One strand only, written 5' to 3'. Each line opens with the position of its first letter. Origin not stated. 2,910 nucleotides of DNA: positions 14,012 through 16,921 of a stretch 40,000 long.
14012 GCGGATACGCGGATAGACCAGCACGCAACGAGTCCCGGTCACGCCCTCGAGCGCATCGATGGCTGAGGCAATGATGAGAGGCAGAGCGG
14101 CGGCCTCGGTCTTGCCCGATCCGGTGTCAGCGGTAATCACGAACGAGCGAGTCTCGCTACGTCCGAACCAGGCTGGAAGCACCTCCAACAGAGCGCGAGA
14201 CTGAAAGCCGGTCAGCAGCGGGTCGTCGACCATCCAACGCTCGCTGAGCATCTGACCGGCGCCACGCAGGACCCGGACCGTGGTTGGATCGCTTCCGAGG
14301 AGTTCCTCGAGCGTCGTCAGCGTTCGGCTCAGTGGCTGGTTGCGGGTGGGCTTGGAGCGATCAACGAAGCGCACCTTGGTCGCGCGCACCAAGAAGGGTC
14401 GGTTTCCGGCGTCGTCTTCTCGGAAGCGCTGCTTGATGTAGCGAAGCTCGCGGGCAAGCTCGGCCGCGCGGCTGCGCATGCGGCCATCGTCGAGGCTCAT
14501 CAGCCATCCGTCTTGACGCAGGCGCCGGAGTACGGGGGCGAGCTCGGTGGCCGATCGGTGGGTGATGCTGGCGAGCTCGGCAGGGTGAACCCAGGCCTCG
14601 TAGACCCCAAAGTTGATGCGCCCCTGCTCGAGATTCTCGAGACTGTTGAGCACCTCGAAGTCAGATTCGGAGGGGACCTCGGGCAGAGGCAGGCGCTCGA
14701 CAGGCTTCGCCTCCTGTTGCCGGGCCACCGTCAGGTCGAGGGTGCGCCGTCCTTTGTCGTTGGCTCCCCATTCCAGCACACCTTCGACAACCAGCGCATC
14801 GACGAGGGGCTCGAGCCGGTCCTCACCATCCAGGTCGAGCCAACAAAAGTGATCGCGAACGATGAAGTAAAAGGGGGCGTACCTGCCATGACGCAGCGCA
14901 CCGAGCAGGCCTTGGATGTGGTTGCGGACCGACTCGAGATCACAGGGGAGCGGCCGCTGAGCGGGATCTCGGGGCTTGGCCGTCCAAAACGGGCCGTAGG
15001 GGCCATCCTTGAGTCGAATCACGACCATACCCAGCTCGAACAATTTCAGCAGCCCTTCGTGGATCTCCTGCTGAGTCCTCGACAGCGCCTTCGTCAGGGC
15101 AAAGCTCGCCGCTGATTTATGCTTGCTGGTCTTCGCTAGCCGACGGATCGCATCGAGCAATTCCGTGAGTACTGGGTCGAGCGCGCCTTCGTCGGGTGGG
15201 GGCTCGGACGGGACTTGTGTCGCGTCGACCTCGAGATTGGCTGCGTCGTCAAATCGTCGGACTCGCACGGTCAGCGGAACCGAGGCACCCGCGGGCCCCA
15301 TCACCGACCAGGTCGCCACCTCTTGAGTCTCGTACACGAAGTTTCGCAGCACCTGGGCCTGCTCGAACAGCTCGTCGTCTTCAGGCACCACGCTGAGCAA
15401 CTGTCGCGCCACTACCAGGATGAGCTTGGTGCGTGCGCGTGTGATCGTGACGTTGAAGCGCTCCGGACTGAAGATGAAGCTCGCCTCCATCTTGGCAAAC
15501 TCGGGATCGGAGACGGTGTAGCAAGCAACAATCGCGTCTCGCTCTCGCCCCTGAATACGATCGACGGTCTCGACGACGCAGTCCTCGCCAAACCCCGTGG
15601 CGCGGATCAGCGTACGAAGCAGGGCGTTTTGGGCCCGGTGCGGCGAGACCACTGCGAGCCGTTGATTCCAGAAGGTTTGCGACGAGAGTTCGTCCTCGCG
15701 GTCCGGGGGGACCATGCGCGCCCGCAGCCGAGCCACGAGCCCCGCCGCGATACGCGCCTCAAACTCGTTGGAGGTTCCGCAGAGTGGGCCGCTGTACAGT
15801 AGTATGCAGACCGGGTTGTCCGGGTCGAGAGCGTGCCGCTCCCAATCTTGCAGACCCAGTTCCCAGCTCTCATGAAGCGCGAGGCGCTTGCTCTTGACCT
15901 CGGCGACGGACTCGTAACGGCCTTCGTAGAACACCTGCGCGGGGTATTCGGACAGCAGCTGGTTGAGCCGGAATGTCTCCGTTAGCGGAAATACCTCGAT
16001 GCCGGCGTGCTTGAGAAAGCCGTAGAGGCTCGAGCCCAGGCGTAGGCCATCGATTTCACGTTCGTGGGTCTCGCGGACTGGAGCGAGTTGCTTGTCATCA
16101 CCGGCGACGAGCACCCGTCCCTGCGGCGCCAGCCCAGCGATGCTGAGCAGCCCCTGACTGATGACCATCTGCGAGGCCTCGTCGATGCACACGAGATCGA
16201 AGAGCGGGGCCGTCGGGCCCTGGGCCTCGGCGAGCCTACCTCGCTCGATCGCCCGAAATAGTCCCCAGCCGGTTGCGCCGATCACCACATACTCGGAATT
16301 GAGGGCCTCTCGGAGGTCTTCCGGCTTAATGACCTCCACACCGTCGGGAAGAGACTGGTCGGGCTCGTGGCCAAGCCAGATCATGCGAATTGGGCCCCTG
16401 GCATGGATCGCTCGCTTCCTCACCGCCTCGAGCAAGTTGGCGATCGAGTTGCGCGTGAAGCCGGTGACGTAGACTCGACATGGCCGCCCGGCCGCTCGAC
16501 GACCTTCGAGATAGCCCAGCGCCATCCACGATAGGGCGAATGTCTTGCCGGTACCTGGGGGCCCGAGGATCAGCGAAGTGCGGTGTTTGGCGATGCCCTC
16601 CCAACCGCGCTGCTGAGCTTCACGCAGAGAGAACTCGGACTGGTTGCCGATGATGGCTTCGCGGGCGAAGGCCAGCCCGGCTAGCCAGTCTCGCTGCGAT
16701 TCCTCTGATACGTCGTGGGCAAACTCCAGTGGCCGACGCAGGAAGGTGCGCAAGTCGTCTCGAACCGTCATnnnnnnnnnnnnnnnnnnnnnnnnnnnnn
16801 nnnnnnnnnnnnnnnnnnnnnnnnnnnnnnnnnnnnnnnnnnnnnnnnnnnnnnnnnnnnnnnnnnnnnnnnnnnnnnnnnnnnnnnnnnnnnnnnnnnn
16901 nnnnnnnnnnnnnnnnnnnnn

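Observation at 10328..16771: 2147-aa single polypeptide fusing an SF1 and an SF2 helicase with several Zn-ribbons and a DUF1998-like tail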

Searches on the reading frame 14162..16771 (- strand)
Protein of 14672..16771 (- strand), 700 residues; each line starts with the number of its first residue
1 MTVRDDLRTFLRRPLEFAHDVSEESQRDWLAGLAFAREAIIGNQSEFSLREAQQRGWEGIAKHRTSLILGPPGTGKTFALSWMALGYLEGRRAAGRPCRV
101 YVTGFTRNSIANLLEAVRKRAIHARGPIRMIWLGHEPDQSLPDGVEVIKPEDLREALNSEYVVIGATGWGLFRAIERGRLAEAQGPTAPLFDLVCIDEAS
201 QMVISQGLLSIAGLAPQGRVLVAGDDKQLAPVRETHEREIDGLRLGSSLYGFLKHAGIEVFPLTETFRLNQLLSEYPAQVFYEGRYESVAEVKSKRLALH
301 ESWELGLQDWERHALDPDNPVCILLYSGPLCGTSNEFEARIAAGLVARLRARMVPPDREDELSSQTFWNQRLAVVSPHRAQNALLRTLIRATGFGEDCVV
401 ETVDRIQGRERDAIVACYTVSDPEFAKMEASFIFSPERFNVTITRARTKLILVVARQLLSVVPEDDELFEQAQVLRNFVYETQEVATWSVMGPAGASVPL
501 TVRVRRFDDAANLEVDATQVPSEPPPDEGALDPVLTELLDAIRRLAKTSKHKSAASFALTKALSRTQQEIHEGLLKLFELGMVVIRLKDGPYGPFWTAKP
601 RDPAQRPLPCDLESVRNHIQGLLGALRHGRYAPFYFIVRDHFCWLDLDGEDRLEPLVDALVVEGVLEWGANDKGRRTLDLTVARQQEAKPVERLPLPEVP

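Call 39: search_protein_representatives(protein=window:14672-16771:-)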
Query: 700 residues. Proteins with E-value up to 0.001 (for the whole library): 8664; up to 1e-10: 2096; up to 1e-30: 347. The best 150 are listed.
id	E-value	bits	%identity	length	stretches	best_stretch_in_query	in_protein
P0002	4.5e-278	940.4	62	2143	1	3-700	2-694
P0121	1.4e-185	634.8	47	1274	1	4-695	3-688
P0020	2.7e-184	630.5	47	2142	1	1-679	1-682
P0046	5.9e-179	612.9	45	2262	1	3-695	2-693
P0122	8.8e-172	589.1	46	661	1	4-660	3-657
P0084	4.2e-166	570.4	46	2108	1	6-670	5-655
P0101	1.3e-165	568.7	47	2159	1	4-681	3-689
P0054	3.5e-164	564.0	44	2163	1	2-687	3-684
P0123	8.3e-164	562.8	43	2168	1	1-685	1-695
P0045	4.4e-160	550.5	45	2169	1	1-698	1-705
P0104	4.2e-159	547.2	44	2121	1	1-687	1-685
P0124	7.7e-158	543.1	46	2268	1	1-669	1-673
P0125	3.8e-155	534.2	46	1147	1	6-667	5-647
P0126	1.4e-154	532.3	42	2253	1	1-667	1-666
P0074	2.7e-153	528.0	44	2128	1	1-671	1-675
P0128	1.4e-148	512.5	45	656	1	1-658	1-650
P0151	1.3e-80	287.8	34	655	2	6-492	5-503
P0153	6.0e-75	269.1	38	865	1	24-484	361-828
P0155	8.3e-70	252.1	39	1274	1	48-521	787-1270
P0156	1.5e-66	241.4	36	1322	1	48-482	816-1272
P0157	4.4e-64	233.2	40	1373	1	47-479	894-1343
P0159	4.2e-63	230.0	37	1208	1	45-479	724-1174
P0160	6.0e-63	229.5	42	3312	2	153-482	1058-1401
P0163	8.0e-61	222.4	38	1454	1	53-493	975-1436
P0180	1.2e-51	192.1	34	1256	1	49-460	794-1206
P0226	6.4e-43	163.3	33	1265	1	43-476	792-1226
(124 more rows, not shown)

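Call 41: search_protein_families(library=pfam, proteins=[P0155, P0156, P0157, P0159, P0163, P0153, P0122, P0151], max_evalue=0.001)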
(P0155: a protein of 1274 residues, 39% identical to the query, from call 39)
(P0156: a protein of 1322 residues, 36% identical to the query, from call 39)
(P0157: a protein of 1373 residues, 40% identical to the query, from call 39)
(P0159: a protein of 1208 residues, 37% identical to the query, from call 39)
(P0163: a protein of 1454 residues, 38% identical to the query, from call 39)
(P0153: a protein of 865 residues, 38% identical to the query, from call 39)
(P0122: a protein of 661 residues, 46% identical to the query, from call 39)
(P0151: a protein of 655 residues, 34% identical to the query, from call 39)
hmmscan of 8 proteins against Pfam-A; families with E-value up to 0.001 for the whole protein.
P0155 (1274 aa): 6 families
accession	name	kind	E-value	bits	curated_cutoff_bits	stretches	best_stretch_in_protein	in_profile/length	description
PF13086.12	AAA_11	-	7.9e-22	78.7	27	2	792-869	7-87/257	AAA domain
PF13087.12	AAA_12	-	9.8e-19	68.1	27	1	998-1205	4-192/195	AAA domain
PF13245.12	AAA_19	-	2.5e-13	50.8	25.1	1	793-985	3-133/134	AAA domain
PF13604.12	AAA_30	-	3.8e-12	46.8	27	1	788-986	2-133/191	AAA domain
PF02562.22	PhoH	-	2.6e-05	24.2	27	0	790-821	7-38/205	PhoH-like protein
PF13538.12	UvrD_C_2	-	0.00012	22.3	27.4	1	1151-1204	4-52/52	UvrD-like helicase C-terminal domain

P0156 (1322 aa): 8 families
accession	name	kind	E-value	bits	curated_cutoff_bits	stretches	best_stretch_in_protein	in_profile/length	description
PF13086.12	AAA_11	-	3.2e-20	73.4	27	2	817-889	2-75/257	AAA domain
PF13087.12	AAA_12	-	7.4e-18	65.3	27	1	1039-1243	6-191/195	AAA domain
PF13604.12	AAA_30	-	6.6e-15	55.8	27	1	817-1027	2-136/191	AAA domain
PF13245.12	AAA_19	-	4.6e-12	46.7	25.1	1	821-1022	1-132/134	AAA domain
PF02562.22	PhoH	-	0.00012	22.1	27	0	818-859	6-45/205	PhoH-like protein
PF13401.12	AAA_22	-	0.00013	22.7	27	0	830-893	4-62/130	AAA domain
PF05127.21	NAT10_TcmA_helicase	-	0.00018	21.8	22.7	0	836-896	2-57/176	RNA cytidine acetyltransferase NAT10/TcmA, helicase domain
PF13191.12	AAA_16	-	0.00093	20.2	32.6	0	832-920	25-122/167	AAA ATPase domain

P0157 (1373 aa): 6 families
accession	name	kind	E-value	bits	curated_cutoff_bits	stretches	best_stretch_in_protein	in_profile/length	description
PF13087.12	AAA_12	-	5e-26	91.9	27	1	1120-1317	15-191/195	AAA domain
PF13086.12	AAA_11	-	2.2e-17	64.2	27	2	1019-1087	194-255/257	AAA domain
PF13245.12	AAA_19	-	2.1e-11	44.6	25.1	1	900-1085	1-132/134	AAA domain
PF13604.12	AAA_30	-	1.3e-10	41.8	27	1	896-1089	2-135/191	AAA domain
PF04011.17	LemA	-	2.3e-05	24.7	26.2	1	406-491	32-116/149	LemA family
PF13538.12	UvrD_C_2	-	8.2e-05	22.8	27.4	1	1264-1316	4-51/52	UvrD-like helicase C-terminal domain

P0159 (1208 aa): 5 families
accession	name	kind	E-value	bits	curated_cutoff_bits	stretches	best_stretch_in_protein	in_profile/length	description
PF13087.12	AAA_12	-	6.7e-22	78.4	27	1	954-1151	15-194/195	AAA domain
PF13086.12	AAA_11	-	1.6e-18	67.8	27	2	728-816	2-90/257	AAA domain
PF13604.12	AAA_30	-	1.4e-13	51.5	27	1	728-921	2-135/191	AAA domain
PF13245.12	AAA_19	-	1.4e-12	48.4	25.1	1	732-917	1-132/134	AAA domain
PF00580.27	UvrD-helicase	-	8e-06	26.2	23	0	729-798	2-67/271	UvrD/REP helicase N-terminal domain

P0163 (1454 aa): 7 families
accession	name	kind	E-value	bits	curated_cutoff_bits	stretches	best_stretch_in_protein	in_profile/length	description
PF13087.12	AAA_12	-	5.5e-18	65.7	27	1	1193-1395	14-193/195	AAA domain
PF13086.12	AAA_11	-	9.3e-17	62.1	27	2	1119-1164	212-255/257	AAA domain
PF13604.12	AAA_30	-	1.1e-10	42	27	1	981-1166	9-135/191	AAA domain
PF13245.12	AAA_19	-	2.1e-09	38.1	25.1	1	983-1162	6-132/134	AAA domain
PF13401.12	AAA_22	-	0.00016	22.4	27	1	987-1045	4-55/130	AAA domain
PF02562.22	PhoH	-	0.00071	19.6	27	0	981-1007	12-38/205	PhoH-like protein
PF13481.12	AAA_25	-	0.00092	19.3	27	0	973-1028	18-76/195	AAA domain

P0153 (865 aa): 7 families
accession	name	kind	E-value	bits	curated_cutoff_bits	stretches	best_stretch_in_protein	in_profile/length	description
PF13086.12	AAA_11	-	1.1e-19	71.7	27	2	384-463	2-82/257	AAA domain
PF13087.12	AAA_12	-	1.3e-19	71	27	1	596-798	5-192/195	AAA domain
PF13604.12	AAA_30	-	1.7e-14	54.4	27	2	512-586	71-137/191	AAA domain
PF13245.12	AAA_19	-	3.8e-12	47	25.1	1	389-580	2-132/134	AAA domain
PF13401.12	AAA_22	-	2.5e-05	25.1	27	0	398-573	5-123/130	AAA domain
PF02562.22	PhoH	-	8.9e-05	22.5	27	0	383-415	4-36/205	PhoH-like protein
PF05127.21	NAT10_TcmA_helicase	-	0.00014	22.2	22.7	0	404-551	3-102/176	RNA cytidine acetyltransferase NAT10/TcmA, helicase domain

P0122 (661 aa): 5 families
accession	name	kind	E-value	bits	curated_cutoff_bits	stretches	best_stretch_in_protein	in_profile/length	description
PF13087.12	AAA_12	-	6.1e-21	75.3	27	1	247-451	2-192/195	AAA domain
PF13086.12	AAA_11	-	2.2e-11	44.5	27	1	49-120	4-76/257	AAA domain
PF13604.12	AAA_30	-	1.4e-10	41.7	27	1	47-116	2-67/191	AAA domain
PF13245.12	AAA_19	-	2.1e-10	41.4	25.1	1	53-232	3-131/134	AAA domain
PF00580.27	UvrD-helicase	-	0.00041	20.5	23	1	61-122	13-72/271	UvrD/REP helicase N-terminal domain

P0151 (655 aa): 8 families
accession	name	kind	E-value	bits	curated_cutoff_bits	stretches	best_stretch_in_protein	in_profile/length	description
PF13087.12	AAA_12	-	1.5e-23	83.9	27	1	261-464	14-191/195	AAA domain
PF13086.12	AAA_11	-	4.2e-14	53.4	27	2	47-120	6-74/257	AAA domain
PF13245.12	AAA_19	-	1.6e-13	51.5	25.1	1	47-233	1-133/134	AAA domain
PF13604.12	AAA_30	-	3.9e-10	40.2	27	1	176-233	76-132/191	AAA domain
PF13538.12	UvrD_C_2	-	5.2e-05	23.5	27.4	1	409-464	2-52/52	UvrD-like helicase C-terminal domain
PF00580.27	UvrD-helicase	-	0.00013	22.2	23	0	47-120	5-67/271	UvrD/REP helicase N-terminal domain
PF00270.35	DEAD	-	0.00024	21.3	26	1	45-202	2-129/167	DEAD/DEAH box helicase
PF02562.22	PhoH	-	0.00037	20.5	27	0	45-76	7-38/205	PhoH-like protein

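Call 44: search_protein_families(library=ncbifam, proteins=[P0156, P0180, P0155, P0226, P0160], max_evalue=0.00001)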
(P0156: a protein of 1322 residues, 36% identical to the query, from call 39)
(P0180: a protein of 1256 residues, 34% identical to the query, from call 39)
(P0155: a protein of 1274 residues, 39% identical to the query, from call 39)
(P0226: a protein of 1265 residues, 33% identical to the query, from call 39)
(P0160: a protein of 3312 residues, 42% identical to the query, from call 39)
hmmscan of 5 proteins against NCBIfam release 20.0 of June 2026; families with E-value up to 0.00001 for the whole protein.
P0156 (1322 aa): 7 families
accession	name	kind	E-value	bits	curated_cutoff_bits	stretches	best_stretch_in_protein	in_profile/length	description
NF040671.1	PLuB_AAA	exception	2.7e-34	117.8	999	1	816-1251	815-1237/1256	PLuB system helicase-like protein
TIGR00376.1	TIGR00376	hypoth_equivalog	8.4e-33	113.7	348.9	2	980-1251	363-616/639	IGHMBP2 family helicase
TIGR03491.1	TIGR03491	subfamily_domain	1.3e-16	60.7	97.45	1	153-375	99-314/462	TM0106 family RecB-like putative nuclease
TIGR01447.1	recD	equivalog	1.5e-14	53.5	310.15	1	823-890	155-224/597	exodeoxyribonuclease V subunit alpha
NF058533.1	antiphage_ProA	equivalog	1.6e-13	49.1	1500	1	979-1021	1302-1341/1903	anti-phage protein ProA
TIGR01448.2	helicase_RecD2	equivalog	7.6e-09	34.3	500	0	817-877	317-371/713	SF1B family DNA helicase RecD2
NF042953.1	Hhe_antiphage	equivalog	9.8e-08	29.8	2000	1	981-1021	1282-1319/1797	DUF4011 domain-containing anti-phage protein Hhe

P0180 (1256 aa): 7 families
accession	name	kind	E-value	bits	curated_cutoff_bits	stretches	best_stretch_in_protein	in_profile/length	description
TIGR00376.1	TIGR00376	hypoth_equivalog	6e-38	130.7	348.9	2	901-1199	331-608/639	IGHMBP2 family helicase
NF040671.1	PLuB_AAA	exception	2.9e-30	104.5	999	1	917-1200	952-1230/1256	PLuB system helicase-like protein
NF058533.1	antiphage_ProA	equivalog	4.6e-14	50.9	1500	1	925-968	1301-1341/1903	anti-phage protein ProA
TIGR01448.2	helicase_RecD2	equivalog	2.1e-11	42.7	500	0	743-832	268-355/713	SF1B family DNA helicase RecD2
TIGR03491.1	TIGR03491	subfamily_domain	3.2e-11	42.9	97.45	1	140-286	105-242/462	TM0106 family RecB-like putative nuclease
TIGR01447.1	recD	equivalog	6.5e-11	41.5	310.15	1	763-973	122-308/597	exodeoxyribonuclease V subunit alpha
NF042953.1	Hhe_antiphage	equivalog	4.2e-07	27.7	2000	1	927-969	1281-1320/1797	DUF4011 domain-containing anti-phage protein Hhe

P0155 (1274 aa): 7 families
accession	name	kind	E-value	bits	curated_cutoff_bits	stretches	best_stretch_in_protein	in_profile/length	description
NF040671.1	PLuB_AAA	exception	2.9e-32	111.1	999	2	997-1211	1035-1236/1256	PLuB system helicase-like protein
TIGR00376.1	TIGR00376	hypoth_equivalog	1.7e-30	106.1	348.9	2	942-1211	363-615/639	IGHMBP2 family helicase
TIGR03491.1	TIGR03491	subfamily_domain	1.8e-15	56.8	97.45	1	146-378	106-330/462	TM0106 family RecB-like putative nuclease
TIGR01447.1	recD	equivalog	9.4e-15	54.2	310.15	1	943-985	263-305/597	exodeoxyribonuclease V subunit alpha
TIGR01448.2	helicase_RecD2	equivalog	3.5e-11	42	500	0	777-850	307-373/713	SF1B family DNA helicase RecD2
NF058533.1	antiphage_ProA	equivalog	9.9e-11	39.8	1500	1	942-985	1303-1343/1903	anti-phage protein ProA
NF042953.1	Hhe_antiphage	equivalog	2.2e-06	25.4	2000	0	943-985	1282-1321/1797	DUF4011 domain-containing anti-phage protein Hhe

P0226 (1265 aa): 6 families
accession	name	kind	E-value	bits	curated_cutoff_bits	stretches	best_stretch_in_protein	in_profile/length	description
TIGR00376.1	TIGR00376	hypoth_equivalog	6.2e-28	97.6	348.9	2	930-1206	363-608/639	IGHMBP2 family helicase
NF040671.1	PLuB_AAA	exception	5.1e-24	83.8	999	2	924-1207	956-1230/1256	PLuB system helicase-like protein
TIGR01447.1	recD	equivalog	1.8e-13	49.9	310.15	1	779-875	132-227/597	exodeoxyribonuclease V subunit alpha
NF058533.1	antiphage_ProA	equivalog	2.3e-08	32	1500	0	928-971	1301-1341/1903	anti-phage protein ProA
TIGR03491.1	TIGR03491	subfamily_domain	3.8e-07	29.4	97.45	1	148-278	112-233/462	TM0106 family RecB-like putative nuclease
TIGR01448.2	helicase_RecD2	equivalog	3.9e-06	25.3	500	0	793-973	314-451/713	SF1B family DNA helicase RecD2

P0160 (3312 aa): 5 families
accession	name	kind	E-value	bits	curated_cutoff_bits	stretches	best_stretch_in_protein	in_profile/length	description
NF041067.1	DpdJ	equivalog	8.5e-93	312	800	1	1795-2530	1-683/1482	protein DpdJ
TIGR00376.1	TIGR00376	hypoth_equivalog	2.7e-25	88.9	348.9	1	1096-1383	361-618/639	IGHMBP2 family helicase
NF040671.1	PLuB_AAA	exception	1.1e-19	69.4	999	1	941-1389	835-1246/1256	PLuB system helicase-like protein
TIGR03817.1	DECH_helic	hypoth_equivalog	1e-11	43.8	874.1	0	2423-2516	334-425/742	helicase/secretion neighborhood putative DEAH-box helicase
TIGR04121.1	DEXH_lig_assoc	equivalog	1.2e-07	29.8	850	0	2422-2464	306-348/804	ligase-associated DNA damage response DEXH box helicase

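Call 45: search_protein_families(library=padloc, proteins=[P0156, P0180, P0155, P0226, P0160], max_evalue=0.00001)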
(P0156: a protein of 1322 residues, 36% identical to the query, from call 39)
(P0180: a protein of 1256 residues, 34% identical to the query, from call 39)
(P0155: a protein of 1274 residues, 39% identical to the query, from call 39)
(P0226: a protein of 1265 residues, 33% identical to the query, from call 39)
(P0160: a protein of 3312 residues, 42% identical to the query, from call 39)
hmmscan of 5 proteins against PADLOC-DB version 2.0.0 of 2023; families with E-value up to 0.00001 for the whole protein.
P0156 (1322 aa): 6 families
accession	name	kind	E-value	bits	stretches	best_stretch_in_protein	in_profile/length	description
PDLC02895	DpdJ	-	1.3e-75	252.3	1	809-1294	39-501/2112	DpdJ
PDLC03920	MkoA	-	7.5e-34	115.2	2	979-1242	790-1072/1112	-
PDLC03921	MkoA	-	2.8e-22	76.3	2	1120-1248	1444-1569/1607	-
PDLC03924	MkoC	-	1.3e-21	74.5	2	1119-1256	826-955/1136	-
PDLC05009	PDC-S37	-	6.7e-16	55.3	1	981-1021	938-975/1550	-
PDLC02194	Hhe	-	4e-08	28.9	0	976-1025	1376-1422/1911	-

P0180 (1256 aa): 8 families
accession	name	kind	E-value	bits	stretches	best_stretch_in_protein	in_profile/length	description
PDLC02895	DpdJ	-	8.6e-57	190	1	795-1206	48-458/2112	DpdJ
PDLC03920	MkoA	-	5.5e-37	125.6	2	895-1198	760-1072/1112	-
PDLC03921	MkoA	-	7.5e-28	94.8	2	920-1198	1289-1563/1607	-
PDLC05009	PDC-S37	-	3.3e-18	62.9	1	925-968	935-975/1550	-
PDLC03924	MkoC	-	1.9e-17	60.7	1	1075-1199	829-941/1136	-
PDLC01734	typeIV_RecD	-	4.9e-10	36.3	1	676-973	225-480/763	RecD_0_IVD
PDLC01148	RecD_like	-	7.9e-09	32.3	1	739-1035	266-496/719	RecD/Tra ATPase fused to N-terminal HHH domain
PDLC05065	PDC-S68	-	3.2e-07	26.5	0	923-972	699-748/1221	-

P0155 (1274 aa): 6 families
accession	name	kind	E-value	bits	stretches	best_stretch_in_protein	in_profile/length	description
PDLC02895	DpdJ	-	4.1e-77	257.4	1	777-1269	37-512/2112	DpdJ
PDLC03920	MkoA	-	8.8e-39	131.5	1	789-1212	618-1081/1112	-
PDLC03921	MkoA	-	6.7e-25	85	2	1117-1212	1478-1572/1607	-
PDLC03924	MkoC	-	9.9e-24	81.5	1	1010-1216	771-953/1136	-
PDLC05009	PDC-S37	-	3.4e-11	39.7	1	943-984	938-976/1550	-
PDLC01734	typeIV_RecD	-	9.7e-09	32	0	787-829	339-381/763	RecD_0_IVD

P0226 (1265 aa): 8 families
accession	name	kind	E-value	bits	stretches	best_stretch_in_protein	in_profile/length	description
PDLC02895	DpdJ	-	2.5e-51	171.8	1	761-1214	5-459/2112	DpdJ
PDLC03920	MkoA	-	1.4e-28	97.8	2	911-1205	772-1072/1112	-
PDLC03921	MkoA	-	3.6e-20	69.3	1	784-871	1014-1099/1607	-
PDLC03924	MkoC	-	4.8e-15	52.7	1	1126-1206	862-941/1136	-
PDLC05009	PDC-S37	-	6.2e-11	38.8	0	926-971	933-975/1550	-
PDLC01734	typeIV_RecD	-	2.7e-08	30.5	0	795-861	339-399/763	RecD_0_IVD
PDLC05064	PDC-S68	-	2.5e-06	23.5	1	785-973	675-825/1273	-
PDLC05035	PDC-S53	-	3.7e-06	23.3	0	786-866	482-558/900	-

P0160 (3312 aa): 19 families
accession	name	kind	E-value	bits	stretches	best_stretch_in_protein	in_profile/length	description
PDLC02895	DpdJ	-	1.6e-248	825.8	3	1791-2890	699-1717/2112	DpdJ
PDLC02896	DpdJ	-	2.5e-100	334.9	1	1789-2527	7-688/1487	DpdJ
PDLC02893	DpdJ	-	4.4e-38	128.8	1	1791-2522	9-694/876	DpdJ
PDLC03920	MkoA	-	9.4e-22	75.2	1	741-1381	466-1081/1112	-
PDLC02503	BrxHI|BrxHII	-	2e-17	60.7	1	2421-2467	301-347/698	BrxHI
PDLC02898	DpdJ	-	2.2e-17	61.1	1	1790-2296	8-487/506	DpdJ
PDLC03960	SngC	-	1.6e-15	55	1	1942-2229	25-198/720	-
PDLC00037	DruE3|DruE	-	5.4e-14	48.9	1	1958-2021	113-179/2055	SNF2 family N-terminal domain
PDLC00013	DruE1|DruE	-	6.8e-14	48.7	1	1961-2022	105-171/1776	SNF2 family N-terminal domain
PDLC02570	DrmA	-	1.1e-12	45.2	1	1945-2022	171-249/851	DrmA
PDLC00035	DruE3|DruE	-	1.6e-12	44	1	1960-2020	116-178/1460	SNF2 family N-terminal domain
PDLC02501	BrxHI|BrxHII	-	5.4e-11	39.3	0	1960-2022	35-96/925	BrxHI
PDLC03921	MkoA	-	6.9e-10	35.2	1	1093-1388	1291-1583/1607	-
PDLC03924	MkoC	-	2.9e-09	33.6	1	1258-1380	828-948/1136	-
PDLC00015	DruE2|DruE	-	4e-09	32.7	0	1930-1986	85-135/1887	SNF2 family N-terminal domain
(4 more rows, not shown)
